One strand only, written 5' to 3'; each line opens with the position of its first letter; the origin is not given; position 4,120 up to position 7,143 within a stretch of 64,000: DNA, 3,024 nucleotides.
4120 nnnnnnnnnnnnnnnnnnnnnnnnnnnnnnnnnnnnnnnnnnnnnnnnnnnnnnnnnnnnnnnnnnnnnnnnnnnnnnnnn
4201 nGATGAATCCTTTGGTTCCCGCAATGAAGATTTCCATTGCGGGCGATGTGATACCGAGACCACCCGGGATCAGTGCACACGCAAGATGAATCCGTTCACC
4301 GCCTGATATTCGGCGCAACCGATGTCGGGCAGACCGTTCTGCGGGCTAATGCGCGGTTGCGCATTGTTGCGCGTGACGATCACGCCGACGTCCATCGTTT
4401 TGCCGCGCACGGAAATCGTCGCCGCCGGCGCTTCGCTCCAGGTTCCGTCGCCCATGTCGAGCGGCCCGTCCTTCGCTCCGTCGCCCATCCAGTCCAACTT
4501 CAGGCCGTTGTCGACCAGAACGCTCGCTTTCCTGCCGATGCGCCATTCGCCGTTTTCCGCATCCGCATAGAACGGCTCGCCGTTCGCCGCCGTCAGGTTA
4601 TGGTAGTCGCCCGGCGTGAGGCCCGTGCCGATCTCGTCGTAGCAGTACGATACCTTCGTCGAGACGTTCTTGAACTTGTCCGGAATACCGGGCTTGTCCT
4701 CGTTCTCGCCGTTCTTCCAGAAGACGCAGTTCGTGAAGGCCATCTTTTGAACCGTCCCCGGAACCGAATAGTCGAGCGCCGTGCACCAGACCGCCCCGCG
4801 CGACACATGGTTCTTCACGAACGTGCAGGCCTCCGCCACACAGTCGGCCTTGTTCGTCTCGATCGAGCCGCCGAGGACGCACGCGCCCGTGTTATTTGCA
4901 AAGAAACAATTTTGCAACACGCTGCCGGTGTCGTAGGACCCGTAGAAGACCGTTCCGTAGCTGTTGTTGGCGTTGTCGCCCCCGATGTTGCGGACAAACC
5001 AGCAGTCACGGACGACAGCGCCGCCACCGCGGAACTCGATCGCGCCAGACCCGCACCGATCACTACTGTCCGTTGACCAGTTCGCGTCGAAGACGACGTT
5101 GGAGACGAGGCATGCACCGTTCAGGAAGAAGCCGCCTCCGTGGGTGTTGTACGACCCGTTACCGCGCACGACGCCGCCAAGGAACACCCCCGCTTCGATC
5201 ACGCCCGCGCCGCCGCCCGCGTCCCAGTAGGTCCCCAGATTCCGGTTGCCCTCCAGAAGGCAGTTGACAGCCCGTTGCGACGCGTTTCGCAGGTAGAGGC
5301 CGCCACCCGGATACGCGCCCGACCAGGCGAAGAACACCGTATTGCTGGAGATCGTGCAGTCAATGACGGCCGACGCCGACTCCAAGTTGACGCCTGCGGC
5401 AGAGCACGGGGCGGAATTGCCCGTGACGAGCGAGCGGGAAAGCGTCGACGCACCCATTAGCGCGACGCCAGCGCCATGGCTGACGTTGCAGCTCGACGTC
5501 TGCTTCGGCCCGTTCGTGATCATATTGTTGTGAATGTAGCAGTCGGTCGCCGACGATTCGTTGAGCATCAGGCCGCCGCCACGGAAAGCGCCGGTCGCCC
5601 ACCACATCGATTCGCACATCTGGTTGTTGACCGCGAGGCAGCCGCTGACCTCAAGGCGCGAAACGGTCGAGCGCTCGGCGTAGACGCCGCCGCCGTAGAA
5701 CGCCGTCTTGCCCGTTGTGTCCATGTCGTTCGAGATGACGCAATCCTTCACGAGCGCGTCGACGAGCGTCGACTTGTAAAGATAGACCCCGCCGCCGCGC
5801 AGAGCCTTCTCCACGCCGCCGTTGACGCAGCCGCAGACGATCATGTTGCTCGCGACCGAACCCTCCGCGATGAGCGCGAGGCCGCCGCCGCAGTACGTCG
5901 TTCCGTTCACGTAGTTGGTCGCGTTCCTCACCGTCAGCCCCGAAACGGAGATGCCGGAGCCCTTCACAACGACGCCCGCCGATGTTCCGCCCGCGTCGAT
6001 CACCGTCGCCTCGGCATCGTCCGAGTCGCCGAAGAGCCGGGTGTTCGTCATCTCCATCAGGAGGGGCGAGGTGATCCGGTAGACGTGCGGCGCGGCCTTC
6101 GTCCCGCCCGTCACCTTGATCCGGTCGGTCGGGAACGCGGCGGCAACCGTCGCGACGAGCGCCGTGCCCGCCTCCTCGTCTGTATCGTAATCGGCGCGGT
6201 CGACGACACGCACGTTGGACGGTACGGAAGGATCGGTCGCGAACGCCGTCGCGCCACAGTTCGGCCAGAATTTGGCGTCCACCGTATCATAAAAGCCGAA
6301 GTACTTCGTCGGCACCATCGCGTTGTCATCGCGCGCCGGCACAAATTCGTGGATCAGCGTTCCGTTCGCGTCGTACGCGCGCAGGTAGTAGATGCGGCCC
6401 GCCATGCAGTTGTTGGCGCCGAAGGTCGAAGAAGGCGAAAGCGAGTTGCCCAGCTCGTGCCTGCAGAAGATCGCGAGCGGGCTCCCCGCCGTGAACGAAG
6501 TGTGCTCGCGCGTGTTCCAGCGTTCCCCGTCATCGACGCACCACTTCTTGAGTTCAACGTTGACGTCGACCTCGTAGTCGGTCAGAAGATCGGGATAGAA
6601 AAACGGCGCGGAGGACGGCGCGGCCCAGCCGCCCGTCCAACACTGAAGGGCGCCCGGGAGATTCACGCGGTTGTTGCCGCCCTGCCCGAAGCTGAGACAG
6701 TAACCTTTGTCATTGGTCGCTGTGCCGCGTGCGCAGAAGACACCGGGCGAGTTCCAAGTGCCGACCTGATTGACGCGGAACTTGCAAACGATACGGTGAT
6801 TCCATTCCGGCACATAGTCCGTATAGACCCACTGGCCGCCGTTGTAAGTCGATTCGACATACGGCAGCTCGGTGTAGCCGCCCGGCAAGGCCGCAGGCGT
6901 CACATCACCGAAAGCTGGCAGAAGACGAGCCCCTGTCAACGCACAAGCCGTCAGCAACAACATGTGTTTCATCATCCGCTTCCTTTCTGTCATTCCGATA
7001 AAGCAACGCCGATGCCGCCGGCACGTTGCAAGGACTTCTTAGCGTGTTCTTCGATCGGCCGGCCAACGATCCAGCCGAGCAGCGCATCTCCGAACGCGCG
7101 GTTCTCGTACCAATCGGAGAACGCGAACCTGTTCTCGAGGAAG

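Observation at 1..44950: Five-member family of giant GH42-architecture secreted proteins, four next to Pmp-repeat beta-helix proteins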

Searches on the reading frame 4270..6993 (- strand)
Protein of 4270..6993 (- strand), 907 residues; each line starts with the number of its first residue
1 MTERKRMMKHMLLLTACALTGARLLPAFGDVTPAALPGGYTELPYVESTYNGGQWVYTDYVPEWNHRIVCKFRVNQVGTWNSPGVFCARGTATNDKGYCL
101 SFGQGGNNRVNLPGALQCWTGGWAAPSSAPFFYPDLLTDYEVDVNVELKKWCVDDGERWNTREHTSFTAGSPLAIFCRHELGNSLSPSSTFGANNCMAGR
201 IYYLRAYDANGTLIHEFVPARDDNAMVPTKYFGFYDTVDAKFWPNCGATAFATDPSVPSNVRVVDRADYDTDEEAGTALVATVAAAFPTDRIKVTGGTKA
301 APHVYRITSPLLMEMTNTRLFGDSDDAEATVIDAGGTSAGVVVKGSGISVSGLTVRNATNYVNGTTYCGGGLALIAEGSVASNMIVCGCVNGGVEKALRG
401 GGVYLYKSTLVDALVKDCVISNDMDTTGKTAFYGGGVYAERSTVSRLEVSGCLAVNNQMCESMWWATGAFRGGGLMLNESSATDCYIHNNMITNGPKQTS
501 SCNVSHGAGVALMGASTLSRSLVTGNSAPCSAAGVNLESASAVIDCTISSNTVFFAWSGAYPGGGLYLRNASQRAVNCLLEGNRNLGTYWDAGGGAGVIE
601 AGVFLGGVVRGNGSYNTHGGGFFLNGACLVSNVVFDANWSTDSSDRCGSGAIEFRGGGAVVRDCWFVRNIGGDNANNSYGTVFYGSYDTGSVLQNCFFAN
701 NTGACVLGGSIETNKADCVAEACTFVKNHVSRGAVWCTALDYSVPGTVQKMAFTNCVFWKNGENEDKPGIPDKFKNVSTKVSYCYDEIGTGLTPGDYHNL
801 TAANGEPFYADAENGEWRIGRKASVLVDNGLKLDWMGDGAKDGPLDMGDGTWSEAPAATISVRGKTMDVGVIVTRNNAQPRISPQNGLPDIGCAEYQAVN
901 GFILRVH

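Call 4: search_protein_families(library=pfam, proteins=[window:4270-6993:-], max_evalue=0.01)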
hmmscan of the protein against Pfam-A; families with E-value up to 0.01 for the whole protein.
window:4270-6993:- (907 aa): 1 family
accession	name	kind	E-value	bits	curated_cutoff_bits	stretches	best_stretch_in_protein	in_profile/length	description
PF17161.10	DUF5123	-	0.0046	18.5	35.1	0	721-822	4-101/113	Domain of unknown function (DUF5123)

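Call 9: search_protein_families(library=ncbifam, proteins=[window:4270-6993:-], max_evalue=0.1)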
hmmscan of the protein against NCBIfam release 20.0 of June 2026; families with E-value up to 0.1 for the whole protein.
window:4270-6993:- (907 aa): 0 families

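Call 45: search_solved_structures(query=window:4270-6993:-, max_evalue=1)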
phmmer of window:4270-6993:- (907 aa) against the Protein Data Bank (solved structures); distinct sequences matched with E-value up to 1: 0.

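Call 78: search_protein_families(library=pfam, proteins=[window:4270-6993:-], max_evalue=10)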
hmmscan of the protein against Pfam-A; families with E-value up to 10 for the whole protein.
window:4270-6993:- (907 aa): 1 family
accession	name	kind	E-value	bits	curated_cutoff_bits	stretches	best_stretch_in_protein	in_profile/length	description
PF17161.10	DUF5123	-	0.0046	18.5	35.1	1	721-822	4-101/113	Domain of unknown function (DUF5123)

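Call 80: find_homologous_proteins(query=window:4270-6993:-, max_evalue=0.001)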
Query window:4270-6993:- (907 aa): 26 proteins with E <= 0.001 among 8000 candidates.
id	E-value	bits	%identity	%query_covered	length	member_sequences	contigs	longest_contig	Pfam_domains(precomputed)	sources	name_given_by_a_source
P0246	0.0e+0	2120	100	100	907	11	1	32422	-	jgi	-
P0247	0.0e+0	1417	71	96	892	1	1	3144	-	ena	-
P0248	7.5e-220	751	46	96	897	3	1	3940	-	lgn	-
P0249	4.7e-216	738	45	99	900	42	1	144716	-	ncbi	-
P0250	9.2e-156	539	39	99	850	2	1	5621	PF13229.13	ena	-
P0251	7.3e-155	536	39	99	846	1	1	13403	PF13229.13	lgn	-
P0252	2.3e-154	534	39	99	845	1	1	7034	-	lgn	-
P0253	2.4e-154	534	39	99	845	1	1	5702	-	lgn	-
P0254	2.5e-154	534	39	99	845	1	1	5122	PF13229.13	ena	-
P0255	3.7e-154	533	40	97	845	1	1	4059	-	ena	-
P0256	6.9e-154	532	40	97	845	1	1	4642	-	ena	-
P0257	7.0e-154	532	40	97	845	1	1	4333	-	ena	-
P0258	2.5e-153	530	39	97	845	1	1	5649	-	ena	-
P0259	3.1e-153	530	39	99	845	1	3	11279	-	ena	-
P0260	4.5e-153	530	39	99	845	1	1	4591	PF13229.13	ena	-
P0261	4.5e-152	526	39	99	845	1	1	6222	PF13229.13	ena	-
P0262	1.0e-151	525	39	99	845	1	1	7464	PF13229.13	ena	-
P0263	1.2e-151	525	39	99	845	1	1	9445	PF13229.13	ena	-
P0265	2.3e-149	517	39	99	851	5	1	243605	PF13229.13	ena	-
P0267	3.9e-147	510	38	99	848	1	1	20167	-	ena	-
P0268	1.3e-138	482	39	87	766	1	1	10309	PF13229.13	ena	-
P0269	3.3e-138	480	38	93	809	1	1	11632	PF13229.13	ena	-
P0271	3.1e-105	371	36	86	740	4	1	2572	PF13229.13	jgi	jgi:hypothetical protein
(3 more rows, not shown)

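Call 81: find_encoding_contigs(protein=P0249, flank=10000, max_places=1)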
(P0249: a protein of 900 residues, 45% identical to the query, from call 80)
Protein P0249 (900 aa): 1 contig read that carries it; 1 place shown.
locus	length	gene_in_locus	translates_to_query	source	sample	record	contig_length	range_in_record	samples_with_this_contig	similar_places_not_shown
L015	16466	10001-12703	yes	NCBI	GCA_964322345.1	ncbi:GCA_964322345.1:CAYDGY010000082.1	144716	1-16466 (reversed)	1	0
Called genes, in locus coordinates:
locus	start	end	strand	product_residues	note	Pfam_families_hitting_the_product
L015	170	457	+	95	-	-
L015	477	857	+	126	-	PF03747:ADP_ribosyl_GH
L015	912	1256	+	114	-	PF04342:DMT_6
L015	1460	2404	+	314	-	PF00480:ROK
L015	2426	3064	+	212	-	PF13580:SIS_2, PF01380:SIS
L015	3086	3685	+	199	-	PF00625:Guanylate_kin, PF13671:AAA_33 (faint)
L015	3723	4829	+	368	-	PF01408:GFO_IDH_MocA, PF02894:GFO_IDH_MocA_C, PF22725:GFO_IDH_MocA_C3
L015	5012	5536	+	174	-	PF22124:Glyco_hydro_95_cat, PF21307:Glyco_hydro_95_C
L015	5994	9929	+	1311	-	-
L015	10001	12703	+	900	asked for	-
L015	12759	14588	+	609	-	PF12831:FAD_oxidored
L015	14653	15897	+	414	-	-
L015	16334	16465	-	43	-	?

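Call 82: find_encoding_contigs(protein=P0265, flank=10000, max_places=1)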
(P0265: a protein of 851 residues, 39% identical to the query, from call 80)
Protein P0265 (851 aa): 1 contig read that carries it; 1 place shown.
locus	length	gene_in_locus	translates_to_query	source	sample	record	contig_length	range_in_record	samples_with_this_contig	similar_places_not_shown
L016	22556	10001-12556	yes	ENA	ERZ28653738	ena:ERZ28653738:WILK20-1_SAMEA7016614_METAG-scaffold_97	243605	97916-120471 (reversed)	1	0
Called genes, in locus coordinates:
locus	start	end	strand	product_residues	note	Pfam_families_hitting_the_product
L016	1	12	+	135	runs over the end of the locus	PF01250:Ribosomal_S6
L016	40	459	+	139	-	PF00436:SSB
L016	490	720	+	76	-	PF01084:Ribosomal_S18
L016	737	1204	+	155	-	PF01281:Ribosomal_L9_N, PF03948:Ribosomal_L9_C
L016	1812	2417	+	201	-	PF19570:DUF6088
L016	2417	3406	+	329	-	PF08843:AbiEii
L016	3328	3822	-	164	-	-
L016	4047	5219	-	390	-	PF13377:Peripla_BP_3, PF00165:HTH_AraC (faint), PF12833:HTH_18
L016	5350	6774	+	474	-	PF00083:Sugar_tr, PF07690:MFS_1, PF03137:OATP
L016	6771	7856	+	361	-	PF00180:Iso_dh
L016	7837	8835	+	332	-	PF10503:Esterase_PHB (faint), PF02129:Peptidase_S15 (weak), PF20434:BD-FAE, PF00561:Abhydrolase_1 (weak), PF05448:AXE1 (weak), PF00326:Peptidase_S9, PF07859:Abhydrolase_3 (weak)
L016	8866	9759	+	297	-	PF02585:PIG-L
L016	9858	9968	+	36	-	-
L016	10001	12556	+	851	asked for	PF13229:Beta_helix (weak)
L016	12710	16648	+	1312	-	-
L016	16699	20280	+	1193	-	PF00801:PKD (weak), PF18911:PKD_4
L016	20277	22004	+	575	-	PF12831:FAD_oxidored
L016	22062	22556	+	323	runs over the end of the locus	PF00149:Metallophos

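Call 83: find_encoding_contigs(protein=P0267, flank=10000, max_places=1)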
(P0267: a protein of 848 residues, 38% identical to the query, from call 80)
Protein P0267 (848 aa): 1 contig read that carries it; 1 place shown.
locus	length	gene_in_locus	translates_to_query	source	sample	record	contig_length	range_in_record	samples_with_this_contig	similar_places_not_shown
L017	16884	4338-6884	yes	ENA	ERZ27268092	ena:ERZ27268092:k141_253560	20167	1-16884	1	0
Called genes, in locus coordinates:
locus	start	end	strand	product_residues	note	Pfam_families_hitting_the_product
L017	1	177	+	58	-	?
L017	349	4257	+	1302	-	-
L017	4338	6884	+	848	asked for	-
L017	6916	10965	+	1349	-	PF18952:DUF5696, PF00703:Glyco_hydro_2 (weak), PF02836:Glyco_hydro_2_C, PF16355:DUF4982, PF18565:Glyco_hydro2_C5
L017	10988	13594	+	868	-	PF00149:Metallophos, PF22422:MGH1-like_GH, PF01204:Trehalase, PF03200:Glyco_hydro_63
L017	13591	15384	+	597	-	PF17389:Bac_rhamnosid6H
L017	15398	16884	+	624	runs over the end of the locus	PF07992:Pyr_redox_2 (faint), PF01266:DAO (weak), PF12831:FAD_oxidored, PF13450:NAD_binding_8 (weak)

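Call 95: search_protein_families(library=pfam, proteins=[window:4270-6900:-], max_evalue=10)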
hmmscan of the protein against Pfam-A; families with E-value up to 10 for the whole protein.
window:4270-6900:- (876 aa): 1 family
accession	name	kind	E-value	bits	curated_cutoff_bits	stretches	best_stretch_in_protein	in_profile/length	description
PF17161.10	DUF5123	-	0.0044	18.6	35.1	1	690-791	4-101/113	Domain of unknown function (DUF5123)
